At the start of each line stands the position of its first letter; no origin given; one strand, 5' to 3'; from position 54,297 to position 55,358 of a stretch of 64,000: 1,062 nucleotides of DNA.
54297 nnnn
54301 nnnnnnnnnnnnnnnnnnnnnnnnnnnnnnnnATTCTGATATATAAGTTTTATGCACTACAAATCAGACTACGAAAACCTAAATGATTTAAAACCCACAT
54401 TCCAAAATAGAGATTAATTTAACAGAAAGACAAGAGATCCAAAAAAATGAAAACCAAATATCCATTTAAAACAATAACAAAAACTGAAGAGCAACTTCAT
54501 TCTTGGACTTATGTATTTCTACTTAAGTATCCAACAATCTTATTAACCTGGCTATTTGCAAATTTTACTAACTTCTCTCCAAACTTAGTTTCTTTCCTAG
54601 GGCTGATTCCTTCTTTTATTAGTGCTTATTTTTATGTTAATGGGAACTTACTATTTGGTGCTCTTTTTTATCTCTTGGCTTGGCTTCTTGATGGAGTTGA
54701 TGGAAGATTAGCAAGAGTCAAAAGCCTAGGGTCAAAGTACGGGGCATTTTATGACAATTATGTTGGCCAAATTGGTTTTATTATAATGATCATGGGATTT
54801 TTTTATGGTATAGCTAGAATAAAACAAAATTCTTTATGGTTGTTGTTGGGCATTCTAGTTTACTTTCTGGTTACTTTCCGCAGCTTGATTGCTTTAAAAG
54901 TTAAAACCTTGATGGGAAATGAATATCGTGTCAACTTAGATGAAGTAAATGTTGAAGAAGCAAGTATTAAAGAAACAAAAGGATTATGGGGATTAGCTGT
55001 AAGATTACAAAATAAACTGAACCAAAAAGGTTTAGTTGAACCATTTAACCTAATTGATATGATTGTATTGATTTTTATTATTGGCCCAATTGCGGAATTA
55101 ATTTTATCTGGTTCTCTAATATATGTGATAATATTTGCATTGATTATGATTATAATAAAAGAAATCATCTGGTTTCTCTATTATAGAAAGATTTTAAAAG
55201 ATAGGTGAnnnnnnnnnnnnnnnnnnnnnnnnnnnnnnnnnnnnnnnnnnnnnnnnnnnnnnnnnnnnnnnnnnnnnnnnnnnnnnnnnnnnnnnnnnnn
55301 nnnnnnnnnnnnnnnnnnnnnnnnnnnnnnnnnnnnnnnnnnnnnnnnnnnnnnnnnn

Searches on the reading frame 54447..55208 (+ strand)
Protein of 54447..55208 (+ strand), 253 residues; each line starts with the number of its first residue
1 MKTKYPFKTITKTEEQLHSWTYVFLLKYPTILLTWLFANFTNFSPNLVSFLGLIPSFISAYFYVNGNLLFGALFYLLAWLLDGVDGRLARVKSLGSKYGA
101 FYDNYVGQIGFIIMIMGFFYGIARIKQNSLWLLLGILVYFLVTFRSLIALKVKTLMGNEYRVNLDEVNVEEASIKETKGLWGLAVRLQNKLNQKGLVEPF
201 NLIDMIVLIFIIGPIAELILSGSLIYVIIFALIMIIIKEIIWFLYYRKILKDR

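Call 6: search_protein_families(library=ncbifam, proteins=[window:54447-55208:+], max_evalue=0.001)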
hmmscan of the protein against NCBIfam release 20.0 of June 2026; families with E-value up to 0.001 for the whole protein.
window:54447-55208:+ (253 aa): 5 families
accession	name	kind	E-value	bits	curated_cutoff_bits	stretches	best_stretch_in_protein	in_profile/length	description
NF040950.1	archin_ph_syn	equivalog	9.7e-14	51.6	180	1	41-136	22-117/191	archaetidylinositol phosphate synthase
NF045883.1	PIPSynth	equivalog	1e-08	35.1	170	1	42-135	22-117/197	phosphatidylinositol phosphate synthase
NF041135.1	IPPtranDIPPsyn_Thcocales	equivalog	9.8e-07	28.1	580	1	42-144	249-351/419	bifunctional L-myo-inositol-1-phosphate cytidylyltransferase/CDP-L-myo-inositol myo-inositolphosphotransferase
NF052561.1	PIPSynBT1523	equivalog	3.7e-05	23.5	350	1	70-123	62-115/232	hypothetical protein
NF038087.1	arch_ser_synth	exception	0.0004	20.1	240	1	45-124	7-88/216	archaetidylserine synthase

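Call 7: search_protein_families(library=pfam, proteins=[window:54447-55208:+], max_evalue=0.001)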
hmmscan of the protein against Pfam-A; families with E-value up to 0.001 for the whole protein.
window:54447-55208:+ (253 aa): 1 family
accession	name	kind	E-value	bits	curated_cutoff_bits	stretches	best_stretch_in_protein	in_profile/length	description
PF01066.26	CDP-OH_P_transf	-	2.3e-12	48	22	1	45-152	4-109/152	CDP-alcohol phosphatidyltransferase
